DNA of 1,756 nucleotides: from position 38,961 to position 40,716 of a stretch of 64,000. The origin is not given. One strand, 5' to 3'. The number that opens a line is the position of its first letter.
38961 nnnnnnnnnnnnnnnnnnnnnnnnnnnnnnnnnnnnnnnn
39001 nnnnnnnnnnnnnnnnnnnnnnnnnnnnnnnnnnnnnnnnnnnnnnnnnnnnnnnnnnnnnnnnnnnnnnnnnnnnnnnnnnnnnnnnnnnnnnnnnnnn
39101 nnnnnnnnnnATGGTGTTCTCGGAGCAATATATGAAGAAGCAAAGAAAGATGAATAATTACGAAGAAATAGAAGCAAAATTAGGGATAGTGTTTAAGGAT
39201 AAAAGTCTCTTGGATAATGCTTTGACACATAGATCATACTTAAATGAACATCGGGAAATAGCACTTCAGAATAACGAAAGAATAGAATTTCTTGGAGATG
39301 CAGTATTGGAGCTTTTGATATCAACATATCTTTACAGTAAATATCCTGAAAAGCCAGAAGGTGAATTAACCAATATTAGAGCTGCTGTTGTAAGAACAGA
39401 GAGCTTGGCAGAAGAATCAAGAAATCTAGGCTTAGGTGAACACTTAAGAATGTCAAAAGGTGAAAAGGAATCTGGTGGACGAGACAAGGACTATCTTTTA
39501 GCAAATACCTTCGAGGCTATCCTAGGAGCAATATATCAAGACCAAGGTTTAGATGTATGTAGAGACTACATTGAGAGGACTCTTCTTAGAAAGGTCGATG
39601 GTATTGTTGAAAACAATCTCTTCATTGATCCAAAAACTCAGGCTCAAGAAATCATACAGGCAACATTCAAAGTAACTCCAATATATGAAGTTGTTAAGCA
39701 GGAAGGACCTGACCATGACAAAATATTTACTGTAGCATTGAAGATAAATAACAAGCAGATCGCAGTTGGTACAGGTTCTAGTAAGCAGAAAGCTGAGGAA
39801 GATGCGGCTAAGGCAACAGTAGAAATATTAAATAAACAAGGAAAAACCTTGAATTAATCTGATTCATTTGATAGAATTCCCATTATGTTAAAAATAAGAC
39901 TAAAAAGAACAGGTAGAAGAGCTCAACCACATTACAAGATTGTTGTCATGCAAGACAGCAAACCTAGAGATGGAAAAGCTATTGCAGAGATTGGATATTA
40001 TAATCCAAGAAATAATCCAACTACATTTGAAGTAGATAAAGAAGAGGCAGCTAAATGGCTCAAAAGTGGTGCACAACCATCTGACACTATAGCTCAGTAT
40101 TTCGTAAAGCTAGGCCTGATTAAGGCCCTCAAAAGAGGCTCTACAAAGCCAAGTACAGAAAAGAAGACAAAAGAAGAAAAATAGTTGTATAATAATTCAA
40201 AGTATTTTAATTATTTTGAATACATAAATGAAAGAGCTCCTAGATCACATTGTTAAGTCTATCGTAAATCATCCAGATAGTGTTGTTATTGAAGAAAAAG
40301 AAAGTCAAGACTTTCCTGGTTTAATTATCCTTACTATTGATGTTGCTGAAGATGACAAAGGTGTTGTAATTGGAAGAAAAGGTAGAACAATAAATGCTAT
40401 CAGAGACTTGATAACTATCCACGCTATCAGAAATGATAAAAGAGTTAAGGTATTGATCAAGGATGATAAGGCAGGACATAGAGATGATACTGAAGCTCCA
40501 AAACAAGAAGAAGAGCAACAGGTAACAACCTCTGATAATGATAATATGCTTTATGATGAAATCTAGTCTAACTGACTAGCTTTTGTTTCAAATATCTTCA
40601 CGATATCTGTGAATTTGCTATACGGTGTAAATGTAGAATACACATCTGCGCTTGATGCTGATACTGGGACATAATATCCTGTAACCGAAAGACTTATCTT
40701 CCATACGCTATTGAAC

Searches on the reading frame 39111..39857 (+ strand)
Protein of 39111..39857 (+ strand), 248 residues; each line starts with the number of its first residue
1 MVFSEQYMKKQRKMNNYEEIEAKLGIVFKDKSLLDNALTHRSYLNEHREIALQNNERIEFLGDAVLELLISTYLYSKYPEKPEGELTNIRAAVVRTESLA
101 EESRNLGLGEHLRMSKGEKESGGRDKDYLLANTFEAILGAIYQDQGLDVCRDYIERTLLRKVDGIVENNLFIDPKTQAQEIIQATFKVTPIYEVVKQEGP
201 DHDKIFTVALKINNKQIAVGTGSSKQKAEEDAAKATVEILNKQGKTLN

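Call 86: search_protein_families(library=pfam, proteins=[window:39111-39857:+], max_evalue=0.001)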
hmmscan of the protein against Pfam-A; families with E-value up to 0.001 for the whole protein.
window:39111-39857:+ (248 aa): 4 families
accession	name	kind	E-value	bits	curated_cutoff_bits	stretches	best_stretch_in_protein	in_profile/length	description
PF14622.11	Ribonucleas_3_3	-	3.9e-39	134.2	35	1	30-161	1-127/128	Ribonuclease-III-like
PF00636.31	Ribonuclease_3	-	2.5e-26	92.9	27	1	56-146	1-102/102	Ribonuclease III domain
PF00035.32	dsrm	-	1.7e-15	57.8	23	1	174-240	1-66/66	Double-stranded RNA binding motif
PF22935.1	RM44_endonuclase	-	1.2e-08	35.6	27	1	28-141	17-139/139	Large ribosomal subunit protein mL44, endonuclease domain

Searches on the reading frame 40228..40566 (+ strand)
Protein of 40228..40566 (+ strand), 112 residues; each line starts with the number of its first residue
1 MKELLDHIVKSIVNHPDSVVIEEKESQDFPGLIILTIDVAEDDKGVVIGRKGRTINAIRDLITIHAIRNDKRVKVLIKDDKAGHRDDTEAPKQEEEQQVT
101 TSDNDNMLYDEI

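Call 86: search_protein_families(library=pfam, proteins=[window:40228-40566:+], max_evalue=0.001)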
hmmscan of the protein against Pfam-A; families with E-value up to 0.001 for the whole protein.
window:40228-40566:+ (112 aa): 3 families
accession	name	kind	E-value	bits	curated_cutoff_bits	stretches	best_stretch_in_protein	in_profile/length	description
PF13083.13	KH_KhpA-B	-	9.4e-18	64.3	32.1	1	2-77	1-73/73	KhpA/KhpB, KH domain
PF00013.35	KH_1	-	2.9e-05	24.2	21.5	1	35-60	2-27/66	KH domain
PF07650.23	KH_2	-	0.00066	19.9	22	0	36-63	28-55/78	KH domain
